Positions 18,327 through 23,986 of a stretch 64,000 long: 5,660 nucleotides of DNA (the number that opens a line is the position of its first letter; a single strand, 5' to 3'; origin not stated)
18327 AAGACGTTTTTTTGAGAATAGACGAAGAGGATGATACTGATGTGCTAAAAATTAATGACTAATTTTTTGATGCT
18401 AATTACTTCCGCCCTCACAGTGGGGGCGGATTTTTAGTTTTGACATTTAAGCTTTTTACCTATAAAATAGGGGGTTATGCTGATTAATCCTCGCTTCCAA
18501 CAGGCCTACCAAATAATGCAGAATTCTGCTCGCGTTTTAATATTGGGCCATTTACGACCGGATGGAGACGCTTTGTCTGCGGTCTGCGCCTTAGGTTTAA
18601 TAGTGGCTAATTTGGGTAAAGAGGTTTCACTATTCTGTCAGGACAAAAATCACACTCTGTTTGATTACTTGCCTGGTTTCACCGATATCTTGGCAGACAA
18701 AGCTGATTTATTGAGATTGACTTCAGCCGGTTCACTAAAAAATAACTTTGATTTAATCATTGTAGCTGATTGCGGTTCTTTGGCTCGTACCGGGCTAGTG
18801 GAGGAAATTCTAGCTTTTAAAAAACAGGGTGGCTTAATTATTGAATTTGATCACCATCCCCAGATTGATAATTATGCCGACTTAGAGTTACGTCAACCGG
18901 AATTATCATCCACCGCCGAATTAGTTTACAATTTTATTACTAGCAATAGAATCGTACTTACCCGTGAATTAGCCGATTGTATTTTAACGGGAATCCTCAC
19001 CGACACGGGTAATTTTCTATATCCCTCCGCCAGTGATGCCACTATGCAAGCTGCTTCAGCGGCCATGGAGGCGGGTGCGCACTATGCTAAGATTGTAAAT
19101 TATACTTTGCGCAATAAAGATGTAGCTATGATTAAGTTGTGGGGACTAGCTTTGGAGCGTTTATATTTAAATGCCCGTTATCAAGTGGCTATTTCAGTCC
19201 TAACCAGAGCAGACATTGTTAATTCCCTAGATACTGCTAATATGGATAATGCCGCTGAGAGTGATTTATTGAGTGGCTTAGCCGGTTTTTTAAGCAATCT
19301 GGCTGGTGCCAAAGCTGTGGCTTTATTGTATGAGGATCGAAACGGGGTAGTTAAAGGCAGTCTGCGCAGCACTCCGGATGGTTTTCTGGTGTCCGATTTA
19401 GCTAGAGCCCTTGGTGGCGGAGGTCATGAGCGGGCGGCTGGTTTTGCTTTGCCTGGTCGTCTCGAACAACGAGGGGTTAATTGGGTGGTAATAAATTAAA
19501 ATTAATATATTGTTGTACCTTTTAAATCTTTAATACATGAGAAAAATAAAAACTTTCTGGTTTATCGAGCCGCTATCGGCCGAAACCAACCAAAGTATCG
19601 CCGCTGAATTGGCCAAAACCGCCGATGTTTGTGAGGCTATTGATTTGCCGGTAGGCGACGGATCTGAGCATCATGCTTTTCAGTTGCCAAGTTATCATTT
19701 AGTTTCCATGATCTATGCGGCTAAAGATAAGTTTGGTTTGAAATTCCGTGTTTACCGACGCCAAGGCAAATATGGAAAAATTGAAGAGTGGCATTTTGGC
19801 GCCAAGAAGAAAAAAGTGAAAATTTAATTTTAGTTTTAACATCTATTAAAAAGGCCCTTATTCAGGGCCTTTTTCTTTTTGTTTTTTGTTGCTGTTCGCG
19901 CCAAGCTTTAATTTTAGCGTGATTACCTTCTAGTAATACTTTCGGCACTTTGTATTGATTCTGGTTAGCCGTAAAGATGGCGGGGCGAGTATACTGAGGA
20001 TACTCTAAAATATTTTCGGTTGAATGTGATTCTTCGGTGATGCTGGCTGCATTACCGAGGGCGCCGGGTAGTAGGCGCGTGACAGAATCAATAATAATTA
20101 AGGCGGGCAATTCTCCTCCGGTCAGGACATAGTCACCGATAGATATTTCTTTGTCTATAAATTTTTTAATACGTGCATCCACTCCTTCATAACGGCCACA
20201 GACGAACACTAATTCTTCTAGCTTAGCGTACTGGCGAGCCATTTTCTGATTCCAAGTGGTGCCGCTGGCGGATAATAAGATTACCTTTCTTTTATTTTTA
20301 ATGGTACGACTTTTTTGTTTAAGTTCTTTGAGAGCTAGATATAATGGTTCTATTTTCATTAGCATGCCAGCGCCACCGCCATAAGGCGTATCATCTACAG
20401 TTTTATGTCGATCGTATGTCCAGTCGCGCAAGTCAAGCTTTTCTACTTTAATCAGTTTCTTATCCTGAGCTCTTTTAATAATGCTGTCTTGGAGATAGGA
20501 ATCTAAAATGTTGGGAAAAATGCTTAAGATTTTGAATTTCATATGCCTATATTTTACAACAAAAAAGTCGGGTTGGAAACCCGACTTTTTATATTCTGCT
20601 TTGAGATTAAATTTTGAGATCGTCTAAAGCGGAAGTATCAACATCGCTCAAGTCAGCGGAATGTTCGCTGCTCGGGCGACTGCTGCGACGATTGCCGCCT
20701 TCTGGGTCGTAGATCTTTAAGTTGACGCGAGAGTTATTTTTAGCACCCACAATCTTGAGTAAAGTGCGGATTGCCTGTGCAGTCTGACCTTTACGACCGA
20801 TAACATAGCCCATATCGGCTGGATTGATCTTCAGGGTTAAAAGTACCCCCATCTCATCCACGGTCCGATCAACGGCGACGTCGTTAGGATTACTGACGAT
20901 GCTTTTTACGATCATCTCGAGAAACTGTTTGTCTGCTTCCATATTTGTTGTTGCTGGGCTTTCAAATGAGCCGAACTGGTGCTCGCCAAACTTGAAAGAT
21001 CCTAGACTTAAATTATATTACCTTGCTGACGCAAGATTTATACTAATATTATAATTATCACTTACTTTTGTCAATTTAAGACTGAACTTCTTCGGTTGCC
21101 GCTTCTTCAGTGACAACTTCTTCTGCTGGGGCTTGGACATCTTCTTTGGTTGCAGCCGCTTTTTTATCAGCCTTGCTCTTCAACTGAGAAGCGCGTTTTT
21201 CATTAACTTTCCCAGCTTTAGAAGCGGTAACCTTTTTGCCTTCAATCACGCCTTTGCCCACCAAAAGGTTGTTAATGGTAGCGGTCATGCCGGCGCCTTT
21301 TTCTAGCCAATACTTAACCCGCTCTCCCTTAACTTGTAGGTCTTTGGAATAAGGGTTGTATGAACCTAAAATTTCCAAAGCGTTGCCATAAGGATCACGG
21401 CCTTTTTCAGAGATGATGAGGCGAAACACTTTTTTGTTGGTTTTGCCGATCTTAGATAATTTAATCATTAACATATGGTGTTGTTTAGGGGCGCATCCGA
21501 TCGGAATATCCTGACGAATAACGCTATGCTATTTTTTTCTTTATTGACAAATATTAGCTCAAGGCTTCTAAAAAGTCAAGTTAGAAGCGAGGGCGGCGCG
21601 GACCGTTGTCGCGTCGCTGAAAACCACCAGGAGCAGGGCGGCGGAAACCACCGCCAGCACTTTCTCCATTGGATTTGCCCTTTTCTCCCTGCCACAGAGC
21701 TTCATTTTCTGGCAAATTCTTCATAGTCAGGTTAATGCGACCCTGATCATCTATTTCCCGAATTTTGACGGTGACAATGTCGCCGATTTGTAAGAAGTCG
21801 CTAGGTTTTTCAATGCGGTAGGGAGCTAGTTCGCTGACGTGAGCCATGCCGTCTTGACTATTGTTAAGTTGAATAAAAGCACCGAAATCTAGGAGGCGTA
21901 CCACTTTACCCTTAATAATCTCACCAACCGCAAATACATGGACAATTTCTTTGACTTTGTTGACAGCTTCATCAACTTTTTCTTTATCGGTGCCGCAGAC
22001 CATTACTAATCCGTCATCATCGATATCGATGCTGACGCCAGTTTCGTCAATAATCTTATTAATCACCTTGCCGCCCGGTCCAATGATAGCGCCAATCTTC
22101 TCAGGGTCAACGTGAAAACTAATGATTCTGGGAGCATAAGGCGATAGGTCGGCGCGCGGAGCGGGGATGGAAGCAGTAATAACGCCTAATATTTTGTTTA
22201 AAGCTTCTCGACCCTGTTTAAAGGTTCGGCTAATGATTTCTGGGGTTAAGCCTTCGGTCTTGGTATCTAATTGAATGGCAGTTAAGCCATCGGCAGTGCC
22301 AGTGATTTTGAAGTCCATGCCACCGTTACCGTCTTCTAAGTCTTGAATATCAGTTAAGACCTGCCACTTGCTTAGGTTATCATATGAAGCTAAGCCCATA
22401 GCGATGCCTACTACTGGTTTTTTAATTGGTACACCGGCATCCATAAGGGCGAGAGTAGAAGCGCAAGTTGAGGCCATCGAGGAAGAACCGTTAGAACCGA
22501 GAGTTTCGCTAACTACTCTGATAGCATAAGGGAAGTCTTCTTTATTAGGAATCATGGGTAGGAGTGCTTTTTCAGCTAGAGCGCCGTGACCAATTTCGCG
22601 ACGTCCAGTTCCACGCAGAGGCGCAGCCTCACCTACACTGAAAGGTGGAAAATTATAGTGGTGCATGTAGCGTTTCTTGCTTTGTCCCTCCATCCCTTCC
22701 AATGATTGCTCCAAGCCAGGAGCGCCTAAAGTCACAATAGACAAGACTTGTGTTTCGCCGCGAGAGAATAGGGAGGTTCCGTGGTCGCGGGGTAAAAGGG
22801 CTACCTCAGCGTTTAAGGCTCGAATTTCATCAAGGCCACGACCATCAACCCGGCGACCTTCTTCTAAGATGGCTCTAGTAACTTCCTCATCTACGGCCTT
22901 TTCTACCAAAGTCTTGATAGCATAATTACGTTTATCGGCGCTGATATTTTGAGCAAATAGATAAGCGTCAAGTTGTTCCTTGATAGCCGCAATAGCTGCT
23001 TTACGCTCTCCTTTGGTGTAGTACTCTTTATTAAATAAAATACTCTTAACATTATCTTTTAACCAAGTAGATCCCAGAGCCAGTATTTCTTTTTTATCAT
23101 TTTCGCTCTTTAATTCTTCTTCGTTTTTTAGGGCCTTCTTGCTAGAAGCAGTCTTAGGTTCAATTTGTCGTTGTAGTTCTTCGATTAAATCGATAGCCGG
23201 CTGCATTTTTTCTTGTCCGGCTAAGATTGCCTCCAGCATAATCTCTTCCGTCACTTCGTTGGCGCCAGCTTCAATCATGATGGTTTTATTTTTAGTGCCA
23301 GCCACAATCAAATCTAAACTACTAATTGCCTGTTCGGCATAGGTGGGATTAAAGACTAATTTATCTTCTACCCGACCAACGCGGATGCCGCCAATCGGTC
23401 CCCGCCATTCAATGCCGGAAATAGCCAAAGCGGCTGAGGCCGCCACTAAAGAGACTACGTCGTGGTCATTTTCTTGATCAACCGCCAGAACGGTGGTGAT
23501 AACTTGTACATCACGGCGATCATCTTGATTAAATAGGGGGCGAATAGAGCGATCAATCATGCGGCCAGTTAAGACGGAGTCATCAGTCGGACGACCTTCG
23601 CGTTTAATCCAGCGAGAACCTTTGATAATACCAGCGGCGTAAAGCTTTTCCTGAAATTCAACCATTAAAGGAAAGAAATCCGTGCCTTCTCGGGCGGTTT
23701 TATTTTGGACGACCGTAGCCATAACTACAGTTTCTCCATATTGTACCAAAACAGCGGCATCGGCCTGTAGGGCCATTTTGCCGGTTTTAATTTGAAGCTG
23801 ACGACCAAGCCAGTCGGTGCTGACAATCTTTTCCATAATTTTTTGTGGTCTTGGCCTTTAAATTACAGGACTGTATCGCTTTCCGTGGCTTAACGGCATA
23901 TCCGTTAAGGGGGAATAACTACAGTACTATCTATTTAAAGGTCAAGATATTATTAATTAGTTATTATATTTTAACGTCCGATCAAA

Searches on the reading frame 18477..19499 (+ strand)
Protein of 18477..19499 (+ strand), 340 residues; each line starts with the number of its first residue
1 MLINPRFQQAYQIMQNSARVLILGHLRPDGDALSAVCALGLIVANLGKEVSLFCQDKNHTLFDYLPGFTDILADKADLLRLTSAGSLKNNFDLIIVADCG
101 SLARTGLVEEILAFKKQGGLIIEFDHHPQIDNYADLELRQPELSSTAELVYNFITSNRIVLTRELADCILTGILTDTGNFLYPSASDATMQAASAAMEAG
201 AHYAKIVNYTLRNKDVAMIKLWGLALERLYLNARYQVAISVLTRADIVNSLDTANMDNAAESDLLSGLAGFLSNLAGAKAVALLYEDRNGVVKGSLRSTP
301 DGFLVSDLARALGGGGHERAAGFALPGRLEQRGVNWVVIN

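Call 29: search_protein_families(library=pfam, proteins=[window:18477-19499:+], max_evalue=0.001)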
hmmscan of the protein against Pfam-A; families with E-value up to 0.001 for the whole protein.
window:18477-19499:+ (340 aa): 2 families
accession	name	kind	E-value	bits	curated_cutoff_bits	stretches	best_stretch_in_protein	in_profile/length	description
PF01368.27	DHH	-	1.7e-19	70.8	28.1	1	19-173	1-125/125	DHH family, N-terminal domain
PF02272.25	DHHA1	-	9.6e-11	42.5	25.9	1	257-327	10-85/102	DHHA1 domain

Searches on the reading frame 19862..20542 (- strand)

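Call 29: search_protein_families(library=pfam, proteins=[window:19862-20542:-], max_evalue=0.001)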
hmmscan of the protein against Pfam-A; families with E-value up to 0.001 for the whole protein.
window:19862-20542:- (226 aa): 1 family
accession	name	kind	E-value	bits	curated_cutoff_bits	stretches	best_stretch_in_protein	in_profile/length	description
PF01746.26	tRNA_m1G_MT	-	1.1e-58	198.6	27.3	1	23-226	2-195/195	tRNA (Guanine-1)-methyltransferase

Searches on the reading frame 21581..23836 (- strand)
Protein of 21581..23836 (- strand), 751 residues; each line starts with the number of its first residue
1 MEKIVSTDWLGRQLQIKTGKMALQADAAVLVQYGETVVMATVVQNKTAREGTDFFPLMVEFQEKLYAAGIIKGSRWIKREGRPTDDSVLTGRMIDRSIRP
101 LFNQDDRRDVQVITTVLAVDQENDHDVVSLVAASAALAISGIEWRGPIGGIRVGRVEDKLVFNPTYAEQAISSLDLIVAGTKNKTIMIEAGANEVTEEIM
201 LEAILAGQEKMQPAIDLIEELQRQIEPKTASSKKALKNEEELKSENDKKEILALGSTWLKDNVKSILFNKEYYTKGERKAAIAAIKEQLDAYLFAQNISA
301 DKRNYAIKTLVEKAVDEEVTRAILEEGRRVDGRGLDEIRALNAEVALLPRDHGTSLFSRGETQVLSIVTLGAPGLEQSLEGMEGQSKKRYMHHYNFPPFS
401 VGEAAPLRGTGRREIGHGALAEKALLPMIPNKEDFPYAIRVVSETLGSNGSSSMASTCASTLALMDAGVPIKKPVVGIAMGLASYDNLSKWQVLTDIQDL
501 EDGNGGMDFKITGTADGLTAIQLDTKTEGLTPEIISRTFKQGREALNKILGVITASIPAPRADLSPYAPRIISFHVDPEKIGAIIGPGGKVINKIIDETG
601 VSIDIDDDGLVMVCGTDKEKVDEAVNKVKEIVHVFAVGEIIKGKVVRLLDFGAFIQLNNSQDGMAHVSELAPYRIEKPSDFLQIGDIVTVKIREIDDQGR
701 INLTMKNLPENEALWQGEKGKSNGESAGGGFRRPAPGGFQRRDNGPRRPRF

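Call 29: search_protein_families(library=pfam, proteins=[window:21581-23836:-], max_evalue=0.001)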
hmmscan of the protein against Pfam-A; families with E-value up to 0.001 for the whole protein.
window:21581-23836:- (751 aa): 5 families
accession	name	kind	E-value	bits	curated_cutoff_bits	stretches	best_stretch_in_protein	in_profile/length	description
PF01138.27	RNase_PH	-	2.5e-50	170.7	25.5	2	12-143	3-130/130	3' exoribonuclease family, domain 1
PF03725.20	RNase_PH_C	-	7.4e-19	67.9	20.8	1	146-209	1-66/67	3' exoribonuclease family, domain 2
PF00575.29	S1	-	3.3e-14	53.4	22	1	635-706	2-74/74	S1 RNA binding domain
PF00013.35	KH_1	-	2.2e-13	50.2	21.5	1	572-629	2-65/66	KH domain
PF03726.19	PNPase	-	1.4e-06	29.1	24.6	1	273-333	21-80/81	Polyribonucleotide nucleotidyltransferase, RNA binding domain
